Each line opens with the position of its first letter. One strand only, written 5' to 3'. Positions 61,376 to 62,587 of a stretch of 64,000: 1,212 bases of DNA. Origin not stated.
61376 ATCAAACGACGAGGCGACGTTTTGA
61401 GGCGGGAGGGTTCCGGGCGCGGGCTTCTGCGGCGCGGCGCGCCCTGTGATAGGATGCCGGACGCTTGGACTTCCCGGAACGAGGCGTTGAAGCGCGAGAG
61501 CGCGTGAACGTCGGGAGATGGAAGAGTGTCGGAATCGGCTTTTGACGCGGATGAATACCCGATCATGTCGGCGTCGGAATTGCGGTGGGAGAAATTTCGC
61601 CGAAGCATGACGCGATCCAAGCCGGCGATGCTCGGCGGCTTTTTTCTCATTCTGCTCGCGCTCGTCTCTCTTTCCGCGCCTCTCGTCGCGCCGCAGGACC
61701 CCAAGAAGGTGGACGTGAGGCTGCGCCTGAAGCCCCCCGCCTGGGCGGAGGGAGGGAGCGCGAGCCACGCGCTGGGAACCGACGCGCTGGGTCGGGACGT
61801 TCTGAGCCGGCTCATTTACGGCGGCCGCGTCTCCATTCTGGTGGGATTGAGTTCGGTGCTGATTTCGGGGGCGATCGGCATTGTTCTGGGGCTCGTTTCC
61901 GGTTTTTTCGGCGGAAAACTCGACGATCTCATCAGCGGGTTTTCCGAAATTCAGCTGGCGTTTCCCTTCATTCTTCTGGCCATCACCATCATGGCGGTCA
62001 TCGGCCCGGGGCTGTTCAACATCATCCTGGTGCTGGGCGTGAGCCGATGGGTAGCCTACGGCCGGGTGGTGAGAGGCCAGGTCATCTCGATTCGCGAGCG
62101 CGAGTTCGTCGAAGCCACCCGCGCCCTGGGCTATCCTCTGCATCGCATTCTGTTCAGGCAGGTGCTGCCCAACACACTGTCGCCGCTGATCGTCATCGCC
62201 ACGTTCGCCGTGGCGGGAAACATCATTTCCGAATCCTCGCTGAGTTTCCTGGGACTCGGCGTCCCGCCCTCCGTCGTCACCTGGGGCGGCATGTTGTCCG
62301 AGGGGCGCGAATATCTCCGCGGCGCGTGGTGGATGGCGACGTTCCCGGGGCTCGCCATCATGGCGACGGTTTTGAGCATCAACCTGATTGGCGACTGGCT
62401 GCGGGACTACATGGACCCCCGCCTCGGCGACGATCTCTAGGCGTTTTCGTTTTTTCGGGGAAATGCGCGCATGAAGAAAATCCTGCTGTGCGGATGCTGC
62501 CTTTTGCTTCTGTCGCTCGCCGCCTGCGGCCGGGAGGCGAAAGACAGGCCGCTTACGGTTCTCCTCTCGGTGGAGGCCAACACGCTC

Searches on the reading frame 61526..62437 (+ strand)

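Call 82: search_protein_families(library=ncbifam, proteins=[window:61526-62437:+], max_evalue=0.00001)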
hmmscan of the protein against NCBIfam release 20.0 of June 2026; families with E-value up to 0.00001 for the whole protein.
window:61526-62437:+ (304 aa): 16 families
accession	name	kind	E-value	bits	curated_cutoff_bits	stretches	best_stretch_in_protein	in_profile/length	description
NF045476.1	Opp4C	equivalog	4.9e-90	301.6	350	1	21-299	3-278/278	oligopeptide ABC transporter permease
NF045473.1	Opp1C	equivalog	1e-76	257.9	350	1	29-300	2-267/267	nickel/cobalt ABC transporter permease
NF045474.1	Opp2C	equivalog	3.1e-76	256.1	300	1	56-297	1-236/236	nickel transporter permease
NF008160.0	PRK10913.1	equivalog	1.8e-74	250.8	483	1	22-300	20-298/300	dipeptide ABC transporter permease DppC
TIGR02790.1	nickel_nikC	equivalog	3.9e-72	242.9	358.45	1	39-297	6-258/258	nickel ABC transporter permease subunit NikC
NF011662.0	PRK15082.1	equivalog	1.4e-69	234.8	484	1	19-300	24-300/303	glutathione ABC transporter permease GsiD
NF007376.0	PRK09881.1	equivalog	4e-69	232.9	434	1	19-301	18-294/298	D,D-dipeptide ABC transporter permease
NF007738.0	PRK10417.1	equivalog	1e-67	228.6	335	1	28-300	5-271/277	nickel ABC transporter permease subunit NikC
NF047573.1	opine_perm_CntC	exception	2.7e-58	197.5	440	1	27-300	4-271/271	staphylopine uptake ABC transporter permease subunit CntC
NF045475.1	Opp3C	equivalog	6.2e-56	189.9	450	1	80-300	107-327/328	oligopeptide ABC transporter permease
NF011935.0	PRK15406.1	equivalog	1.4e-54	185.9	433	1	20-299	25-300/302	oligopeptide ABC transporter permease OppC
NF043080.1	MMSYN1_0166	equivalog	4.1e-39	134.3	370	1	21-299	27-304/307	oligopeptide ABC transporter permease OppC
NF011691.0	PRK15111.1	equivalog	4.2e-39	134.9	379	1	20-294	19-289/296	putrescine export ABC transporter permease SapC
NF011596.0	PRK15021.1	subfamily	9.4e-34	116.9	439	1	77-299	117-338/341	microcin C ABC transporter permease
NF045470.1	Opp2B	equivalog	7.9e-10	38.4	350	1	89-245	80-255/300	nickel ABC transporter permease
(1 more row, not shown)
